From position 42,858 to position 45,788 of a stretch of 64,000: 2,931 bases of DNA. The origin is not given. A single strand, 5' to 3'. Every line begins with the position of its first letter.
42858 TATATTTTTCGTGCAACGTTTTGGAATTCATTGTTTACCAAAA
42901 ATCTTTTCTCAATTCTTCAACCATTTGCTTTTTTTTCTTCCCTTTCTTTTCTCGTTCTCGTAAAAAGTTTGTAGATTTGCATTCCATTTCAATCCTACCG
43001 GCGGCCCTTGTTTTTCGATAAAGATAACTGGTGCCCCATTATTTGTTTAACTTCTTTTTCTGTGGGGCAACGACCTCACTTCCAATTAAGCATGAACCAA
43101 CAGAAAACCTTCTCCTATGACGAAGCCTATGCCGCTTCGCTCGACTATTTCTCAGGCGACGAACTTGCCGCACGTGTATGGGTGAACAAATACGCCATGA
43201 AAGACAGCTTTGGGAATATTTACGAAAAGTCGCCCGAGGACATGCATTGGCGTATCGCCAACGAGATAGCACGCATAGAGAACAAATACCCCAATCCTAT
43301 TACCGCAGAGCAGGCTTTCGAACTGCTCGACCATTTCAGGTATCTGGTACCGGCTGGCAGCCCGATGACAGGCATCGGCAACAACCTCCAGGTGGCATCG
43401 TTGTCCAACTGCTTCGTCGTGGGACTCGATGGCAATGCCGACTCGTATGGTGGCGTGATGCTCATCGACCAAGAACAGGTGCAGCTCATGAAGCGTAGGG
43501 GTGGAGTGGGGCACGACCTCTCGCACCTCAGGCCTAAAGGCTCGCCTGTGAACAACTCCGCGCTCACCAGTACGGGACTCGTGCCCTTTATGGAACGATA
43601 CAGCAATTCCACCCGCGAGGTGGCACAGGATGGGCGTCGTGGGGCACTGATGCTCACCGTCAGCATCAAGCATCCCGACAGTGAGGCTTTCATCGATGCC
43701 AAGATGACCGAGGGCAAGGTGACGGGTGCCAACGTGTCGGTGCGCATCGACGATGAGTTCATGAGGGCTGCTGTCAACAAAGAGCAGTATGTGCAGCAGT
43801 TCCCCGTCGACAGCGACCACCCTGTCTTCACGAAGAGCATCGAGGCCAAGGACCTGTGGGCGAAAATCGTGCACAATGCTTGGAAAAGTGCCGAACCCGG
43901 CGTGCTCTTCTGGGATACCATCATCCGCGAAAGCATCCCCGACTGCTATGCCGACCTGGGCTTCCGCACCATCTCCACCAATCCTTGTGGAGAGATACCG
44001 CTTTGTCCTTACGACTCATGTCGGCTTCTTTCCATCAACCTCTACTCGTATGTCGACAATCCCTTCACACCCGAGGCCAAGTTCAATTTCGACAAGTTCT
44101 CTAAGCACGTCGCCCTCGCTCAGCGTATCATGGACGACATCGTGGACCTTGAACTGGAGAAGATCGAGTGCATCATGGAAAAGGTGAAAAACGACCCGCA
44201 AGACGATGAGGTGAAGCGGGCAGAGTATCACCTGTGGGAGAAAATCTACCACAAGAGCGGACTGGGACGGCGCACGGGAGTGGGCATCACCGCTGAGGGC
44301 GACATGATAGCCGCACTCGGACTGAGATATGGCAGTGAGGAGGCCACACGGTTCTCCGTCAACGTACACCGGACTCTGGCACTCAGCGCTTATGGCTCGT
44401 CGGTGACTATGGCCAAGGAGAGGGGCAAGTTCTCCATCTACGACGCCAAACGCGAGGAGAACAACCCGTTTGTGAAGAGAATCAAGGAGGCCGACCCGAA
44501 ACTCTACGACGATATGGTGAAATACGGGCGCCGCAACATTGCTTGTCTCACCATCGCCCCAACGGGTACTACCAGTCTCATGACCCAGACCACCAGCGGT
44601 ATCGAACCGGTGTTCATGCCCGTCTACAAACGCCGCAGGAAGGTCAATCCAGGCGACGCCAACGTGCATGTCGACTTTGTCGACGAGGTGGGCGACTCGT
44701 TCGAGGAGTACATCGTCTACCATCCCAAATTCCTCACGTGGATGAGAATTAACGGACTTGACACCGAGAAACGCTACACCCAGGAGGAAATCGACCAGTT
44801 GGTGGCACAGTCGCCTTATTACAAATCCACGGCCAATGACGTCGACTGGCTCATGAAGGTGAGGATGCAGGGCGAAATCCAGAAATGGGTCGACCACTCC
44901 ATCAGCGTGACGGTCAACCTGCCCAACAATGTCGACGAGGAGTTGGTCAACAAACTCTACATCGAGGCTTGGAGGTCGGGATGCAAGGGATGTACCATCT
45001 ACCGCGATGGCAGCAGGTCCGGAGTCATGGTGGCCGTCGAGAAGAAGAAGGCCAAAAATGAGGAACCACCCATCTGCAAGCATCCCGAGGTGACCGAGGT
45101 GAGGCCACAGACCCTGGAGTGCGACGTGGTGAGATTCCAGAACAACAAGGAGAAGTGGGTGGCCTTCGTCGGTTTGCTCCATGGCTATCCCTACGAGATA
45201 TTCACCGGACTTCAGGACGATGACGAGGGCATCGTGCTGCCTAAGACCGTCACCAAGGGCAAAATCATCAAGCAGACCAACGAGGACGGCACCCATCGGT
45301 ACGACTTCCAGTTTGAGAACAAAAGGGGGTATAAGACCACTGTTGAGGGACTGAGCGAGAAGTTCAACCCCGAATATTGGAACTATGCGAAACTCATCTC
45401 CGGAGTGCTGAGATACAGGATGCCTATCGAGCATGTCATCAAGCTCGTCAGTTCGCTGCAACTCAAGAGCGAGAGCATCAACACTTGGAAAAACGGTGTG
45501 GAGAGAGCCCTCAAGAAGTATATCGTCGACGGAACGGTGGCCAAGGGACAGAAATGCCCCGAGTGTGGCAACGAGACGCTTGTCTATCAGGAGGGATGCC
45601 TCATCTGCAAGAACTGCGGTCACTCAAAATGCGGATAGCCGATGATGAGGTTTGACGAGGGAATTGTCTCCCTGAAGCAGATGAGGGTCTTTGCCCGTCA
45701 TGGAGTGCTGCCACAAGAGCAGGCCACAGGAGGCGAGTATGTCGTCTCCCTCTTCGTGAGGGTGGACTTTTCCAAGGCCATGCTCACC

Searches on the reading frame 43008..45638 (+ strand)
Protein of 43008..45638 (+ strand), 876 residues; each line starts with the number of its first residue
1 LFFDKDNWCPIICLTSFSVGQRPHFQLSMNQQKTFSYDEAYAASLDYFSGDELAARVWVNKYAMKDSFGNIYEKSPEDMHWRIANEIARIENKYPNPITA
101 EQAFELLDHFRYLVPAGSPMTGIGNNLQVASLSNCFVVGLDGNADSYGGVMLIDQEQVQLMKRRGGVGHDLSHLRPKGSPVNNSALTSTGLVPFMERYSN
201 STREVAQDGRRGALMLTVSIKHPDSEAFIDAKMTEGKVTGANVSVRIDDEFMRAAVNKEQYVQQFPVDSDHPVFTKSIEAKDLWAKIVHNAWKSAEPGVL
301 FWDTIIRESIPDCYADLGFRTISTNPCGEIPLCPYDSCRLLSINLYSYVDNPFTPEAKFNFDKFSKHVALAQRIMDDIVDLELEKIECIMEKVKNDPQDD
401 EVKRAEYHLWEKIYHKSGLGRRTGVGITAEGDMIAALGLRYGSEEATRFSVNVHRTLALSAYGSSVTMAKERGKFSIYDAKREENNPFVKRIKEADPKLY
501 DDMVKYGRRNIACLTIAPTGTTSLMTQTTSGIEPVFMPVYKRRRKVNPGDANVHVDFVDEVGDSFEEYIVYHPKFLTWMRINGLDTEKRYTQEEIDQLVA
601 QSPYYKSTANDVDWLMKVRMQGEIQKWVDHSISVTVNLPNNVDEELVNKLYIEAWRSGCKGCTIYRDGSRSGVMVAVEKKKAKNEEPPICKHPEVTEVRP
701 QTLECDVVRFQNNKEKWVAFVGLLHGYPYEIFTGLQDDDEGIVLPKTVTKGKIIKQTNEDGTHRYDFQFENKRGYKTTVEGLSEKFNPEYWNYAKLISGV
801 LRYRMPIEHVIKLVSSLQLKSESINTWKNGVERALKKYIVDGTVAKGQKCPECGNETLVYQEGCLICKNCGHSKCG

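Call 79: search_protein_families(library=pfam, max_evalue=0.01, proteins=[window:43008-45638:+])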
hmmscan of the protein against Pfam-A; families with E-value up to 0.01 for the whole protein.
window:43008-45638:+ (876 aa): 2 families
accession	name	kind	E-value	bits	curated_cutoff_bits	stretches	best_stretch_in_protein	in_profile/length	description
PF02867.20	Ribonuc_red_lgC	-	2e-89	301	23.9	1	133-665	1-523/523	Ribonucleotide reductase, barrel domain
PF00317.26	Ribonuc_red_lgN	-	1.5e-08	35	28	1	51-121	4-70/77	Ribonucleotide reductase, all-alpha domain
